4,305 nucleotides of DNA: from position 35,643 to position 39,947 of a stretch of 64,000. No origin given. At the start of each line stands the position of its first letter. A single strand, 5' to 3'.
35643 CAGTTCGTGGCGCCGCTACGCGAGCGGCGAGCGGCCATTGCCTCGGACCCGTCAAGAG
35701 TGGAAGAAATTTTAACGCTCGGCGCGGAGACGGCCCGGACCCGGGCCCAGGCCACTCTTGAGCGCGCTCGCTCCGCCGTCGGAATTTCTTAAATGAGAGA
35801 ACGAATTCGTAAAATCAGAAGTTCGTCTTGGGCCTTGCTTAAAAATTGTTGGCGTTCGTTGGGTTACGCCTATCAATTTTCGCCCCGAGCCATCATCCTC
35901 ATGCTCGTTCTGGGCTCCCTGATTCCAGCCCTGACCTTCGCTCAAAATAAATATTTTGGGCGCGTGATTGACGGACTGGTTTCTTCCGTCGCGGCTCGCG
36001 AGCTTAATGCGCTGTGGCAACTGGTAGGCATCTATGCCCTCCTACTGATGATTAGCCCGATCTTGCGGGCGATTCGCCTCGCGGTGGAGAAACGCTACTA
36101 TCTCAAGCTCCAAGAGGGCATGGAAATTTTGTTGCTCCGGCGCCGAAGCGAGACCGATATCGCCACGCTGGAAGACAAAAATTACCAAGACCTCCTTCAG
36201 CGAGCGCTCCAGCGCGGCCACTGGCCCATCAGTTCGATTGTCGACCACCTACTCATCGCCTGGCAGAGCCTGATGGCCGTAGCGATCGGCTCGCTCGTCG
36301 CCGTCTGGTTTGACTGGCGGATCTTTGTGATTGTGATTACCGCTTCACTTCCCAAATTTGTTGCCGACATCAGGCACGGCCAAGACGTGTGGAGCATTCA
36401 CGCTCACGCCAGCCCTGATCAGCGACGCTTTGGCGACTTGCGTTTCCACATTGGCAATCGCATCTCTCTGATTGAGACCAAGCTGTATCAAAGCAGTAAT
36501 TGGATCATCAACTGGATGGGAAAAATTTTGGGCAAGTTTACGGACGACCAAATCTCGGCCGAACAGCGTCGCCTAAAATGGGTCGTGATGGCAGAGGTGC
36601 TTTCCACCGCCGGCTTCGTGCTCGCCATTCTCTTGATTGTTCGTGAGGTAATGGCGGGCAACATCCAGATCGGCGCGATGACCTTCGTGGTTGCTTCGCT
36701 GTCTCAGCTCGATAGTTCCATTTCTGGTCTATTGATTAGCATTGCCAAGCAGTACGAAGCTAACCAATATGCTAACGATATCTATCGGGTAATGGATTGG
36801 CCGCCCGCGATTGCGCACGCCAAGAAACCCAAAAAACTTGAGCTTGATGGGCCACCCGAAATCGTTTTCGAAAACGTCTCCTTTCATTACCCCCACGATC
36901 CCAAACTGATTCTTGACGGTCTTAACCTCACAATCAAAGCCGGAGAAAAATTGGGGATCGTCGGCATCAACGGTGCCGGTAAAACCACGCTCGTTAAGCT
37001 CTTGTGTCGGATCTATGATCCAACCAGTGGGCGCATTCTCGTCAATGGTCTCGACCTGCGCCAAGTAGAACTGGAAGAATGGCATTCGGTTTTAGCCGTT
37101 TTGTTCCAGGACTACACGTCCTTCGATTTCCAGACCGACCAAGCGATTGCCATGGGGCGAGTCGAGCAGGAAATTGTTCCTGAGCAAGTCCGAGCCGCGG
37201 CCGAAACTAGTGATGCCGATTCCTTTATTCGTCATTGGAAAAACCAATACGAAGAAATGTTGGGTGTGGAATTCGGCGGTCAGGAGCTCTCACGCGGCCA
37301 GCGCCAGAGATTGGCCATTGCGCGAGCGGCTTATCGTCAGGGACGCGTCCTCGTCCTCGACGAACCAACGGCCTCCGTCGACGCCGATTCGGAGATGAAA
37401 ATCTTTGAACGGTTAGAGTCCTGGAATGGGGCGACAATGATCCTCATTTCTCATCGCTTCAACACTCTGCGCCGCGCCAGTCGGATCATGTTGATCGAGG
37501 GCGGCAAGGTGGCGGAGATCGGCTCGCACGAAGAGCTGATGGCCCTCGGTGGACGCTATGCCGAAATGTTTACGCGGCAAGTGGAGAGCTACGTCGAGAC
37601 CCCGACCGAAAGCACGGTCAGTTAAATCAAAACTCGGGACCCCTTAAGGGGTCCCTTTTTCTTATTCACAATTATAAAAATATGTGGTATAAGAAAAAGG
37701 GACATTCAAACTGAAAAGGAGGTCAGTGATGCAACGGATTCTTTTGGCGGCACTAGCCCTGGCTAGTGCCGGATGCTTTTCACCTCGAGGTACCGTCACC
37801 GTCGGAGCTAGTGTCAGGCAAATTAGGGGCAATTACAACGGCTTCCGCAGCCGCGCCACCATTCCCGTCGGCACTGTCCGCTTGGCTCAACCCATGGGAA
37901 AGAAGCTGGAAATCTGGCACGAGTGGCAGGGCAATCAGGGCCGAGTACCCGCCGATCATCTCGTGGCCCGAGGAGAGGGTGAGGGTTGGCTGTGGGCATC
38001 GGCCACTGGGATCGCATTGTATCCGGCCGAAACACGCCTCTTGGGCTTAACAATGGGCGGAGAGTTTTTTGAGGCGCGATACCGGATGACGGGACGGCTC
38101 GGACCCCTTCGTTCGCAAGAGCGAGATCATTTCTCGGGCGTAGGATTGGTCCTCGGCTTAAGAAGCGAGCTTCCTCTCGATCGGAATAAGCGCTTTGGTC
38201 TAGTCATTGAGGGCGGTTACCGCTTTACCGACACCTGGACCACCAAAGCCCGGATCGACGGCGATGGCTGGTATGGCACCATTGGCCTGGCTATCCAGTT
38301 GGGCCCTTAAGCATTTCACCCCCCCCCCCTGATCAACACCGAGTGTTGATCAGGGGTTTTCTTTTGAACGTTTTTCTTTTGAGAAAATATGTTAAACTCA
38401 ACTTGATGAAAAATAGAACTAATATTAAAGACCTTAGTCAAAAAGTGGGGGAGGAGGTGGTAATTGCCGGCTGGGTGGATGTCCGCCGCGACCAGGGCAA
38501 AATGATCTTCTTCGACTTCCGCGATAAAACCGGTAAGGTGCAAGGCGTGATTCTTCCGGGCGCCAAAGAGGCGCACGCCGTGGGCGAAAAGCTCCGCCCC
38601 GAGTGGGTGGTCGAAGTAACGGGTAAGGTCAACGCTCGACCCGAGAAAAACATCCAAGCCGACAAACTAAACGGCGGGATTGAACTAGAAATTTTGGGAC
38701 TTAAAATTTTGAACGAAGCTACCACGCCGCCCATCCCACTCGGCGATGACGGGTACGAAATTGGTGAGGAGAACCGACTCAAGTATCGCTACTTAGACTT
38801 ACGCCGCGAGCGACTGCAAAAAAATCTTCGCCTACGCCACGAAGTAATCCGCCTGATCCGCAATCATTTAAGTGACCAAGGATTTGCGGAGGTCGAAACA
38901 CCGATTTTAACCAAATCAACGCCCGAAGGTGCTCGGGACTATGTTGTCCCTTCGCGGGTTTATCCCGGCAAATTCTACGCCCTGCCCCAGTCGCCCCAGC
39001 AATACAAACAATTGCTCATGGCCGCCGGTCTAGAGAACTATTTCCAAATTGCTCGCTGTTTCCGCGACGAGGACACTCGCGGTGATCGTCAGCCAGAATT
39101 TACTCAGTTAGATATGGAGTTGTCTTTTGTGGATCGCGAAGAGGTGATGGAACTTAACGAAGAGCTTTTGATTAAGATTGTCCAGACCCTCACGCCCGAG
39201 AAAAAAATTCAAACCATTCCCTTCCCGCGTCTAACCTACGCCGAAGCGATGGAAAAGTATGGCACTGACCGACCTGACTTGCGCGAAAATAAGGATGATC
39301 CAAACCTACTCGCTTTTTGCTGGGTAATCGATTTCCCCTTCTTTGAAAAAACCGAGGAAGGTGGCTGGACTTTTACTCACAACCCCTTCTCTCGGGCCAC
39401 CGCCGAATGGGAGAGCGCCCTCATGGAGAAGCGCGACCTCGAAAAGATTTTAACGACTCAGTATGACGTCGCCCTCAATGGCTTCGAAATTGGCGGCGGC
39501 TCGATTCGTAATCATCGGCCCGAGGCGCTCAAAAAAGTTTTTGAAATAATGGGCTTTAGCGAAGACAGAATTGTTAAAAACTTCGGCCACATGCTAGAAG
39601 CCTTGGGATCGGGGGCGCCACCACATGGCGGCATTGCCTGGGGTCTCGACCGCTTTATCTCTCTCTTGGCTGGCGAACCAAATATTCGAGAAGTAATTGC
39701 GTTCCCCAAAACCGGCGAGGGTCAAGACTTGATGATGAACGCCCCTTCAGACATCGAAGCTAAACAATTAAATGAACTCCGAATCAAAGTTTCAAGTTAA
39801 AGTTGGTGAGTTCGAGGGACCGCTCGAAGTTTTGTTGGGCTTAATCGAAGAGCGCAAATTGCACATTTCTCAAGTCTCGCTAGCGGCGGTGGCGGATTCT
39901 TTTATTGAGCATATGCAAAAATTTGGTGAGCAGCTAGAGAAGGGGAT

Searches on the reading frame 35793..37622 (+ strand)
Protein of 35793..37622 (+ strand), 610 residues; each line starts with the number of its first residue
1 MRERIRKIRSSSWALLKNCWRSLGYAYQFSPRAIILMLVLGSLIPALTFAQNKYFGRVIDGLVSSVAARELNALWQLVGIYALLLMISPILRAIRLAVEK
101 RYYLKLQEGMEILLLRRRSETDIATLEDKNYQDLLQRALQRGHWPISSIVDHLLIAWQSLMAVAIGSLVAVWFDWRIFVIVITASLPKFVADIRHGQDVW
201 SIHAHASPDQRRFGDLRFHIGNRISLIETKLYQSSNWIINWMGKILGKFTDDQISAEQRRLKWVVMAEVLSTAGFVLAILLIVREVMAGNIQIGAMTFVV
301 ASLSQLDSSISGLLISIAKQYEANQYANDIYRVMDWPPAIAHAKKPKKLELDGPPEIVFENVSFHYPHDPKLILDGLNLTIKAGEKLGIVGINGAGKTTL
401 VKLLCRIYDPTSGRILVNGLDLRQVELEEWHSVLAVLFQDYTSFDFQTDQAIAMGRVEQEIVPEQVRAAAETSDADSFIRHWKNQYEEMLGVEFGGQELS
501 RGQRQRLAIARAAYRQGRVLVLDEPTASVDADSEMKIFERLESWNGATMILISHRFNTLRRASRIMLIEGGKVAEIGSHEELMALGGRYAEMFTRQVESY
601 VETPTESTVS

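Call 45: search_protein_families(library=pfam, proteins=[window:35793-37622:+], max_evalue=0.001)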
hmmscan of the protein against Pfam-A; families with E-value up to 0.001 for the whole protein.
window:35793-37622:+ (610 aa): 3 families
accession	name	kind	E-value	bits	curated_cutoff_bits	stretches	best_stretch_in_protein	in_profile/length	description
PF00005.33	ABC_tran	-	1.2e-30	107.3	25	1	374-527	1-137/137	ABC transporter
PF13304.12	AAA_21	-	2.5e-05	24.9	27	0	388-404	3-19/304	AAA domain, putative AbiEii toxin, Type IV TA system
PF02463.25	SMC_N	-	0.00028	20.8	40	0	492-567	130-210/220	RecF/RecN/SMC N terminal domain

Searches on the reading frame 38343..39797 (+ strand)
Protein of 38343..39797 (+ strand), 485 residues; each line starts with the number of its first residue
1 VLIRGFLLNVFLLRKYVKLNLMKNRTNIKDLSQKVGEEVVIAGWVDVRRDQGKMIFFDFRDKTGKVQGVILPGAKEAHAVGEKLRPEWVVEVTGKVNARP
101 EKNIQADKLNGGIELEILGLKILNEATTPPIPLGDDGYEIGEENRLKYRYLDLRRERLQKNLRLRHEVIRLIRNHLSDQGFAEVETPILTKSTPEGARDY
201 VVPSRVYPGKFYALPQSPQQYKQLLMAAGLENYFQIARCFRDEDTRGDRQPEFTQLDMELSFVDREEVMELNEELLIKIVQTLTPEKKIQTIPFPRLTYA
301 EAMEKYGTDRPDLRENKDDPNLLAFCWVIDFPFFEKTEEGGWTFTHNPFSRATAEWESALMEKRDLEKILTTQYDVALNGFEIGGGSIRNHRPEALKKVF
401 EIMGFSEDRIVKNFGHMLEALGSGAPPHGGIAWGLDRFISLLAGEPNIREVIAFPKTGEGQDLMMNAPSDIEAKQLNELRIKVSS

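Call 45: search_protein_families(library=pfam, proteins=[window:38343-39797:+], max_evalue=0.001)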
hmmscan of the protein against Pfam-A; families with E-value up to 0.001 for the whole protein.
window:38343-39797:+ (485 aa): 2 families
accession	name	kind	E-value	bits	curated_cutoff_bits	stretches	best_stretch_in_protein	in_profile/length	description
PF00152.25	tRNA-synt_2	-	4.4e-115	384.4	25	1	142-457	2-307/308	tRNA synthetases class II (D, K and N)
PF01336.31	tRNA_anti-codon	-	8.4e-17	61.3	27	1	39-107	1-70/75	OB-fold nucleic acid binding domain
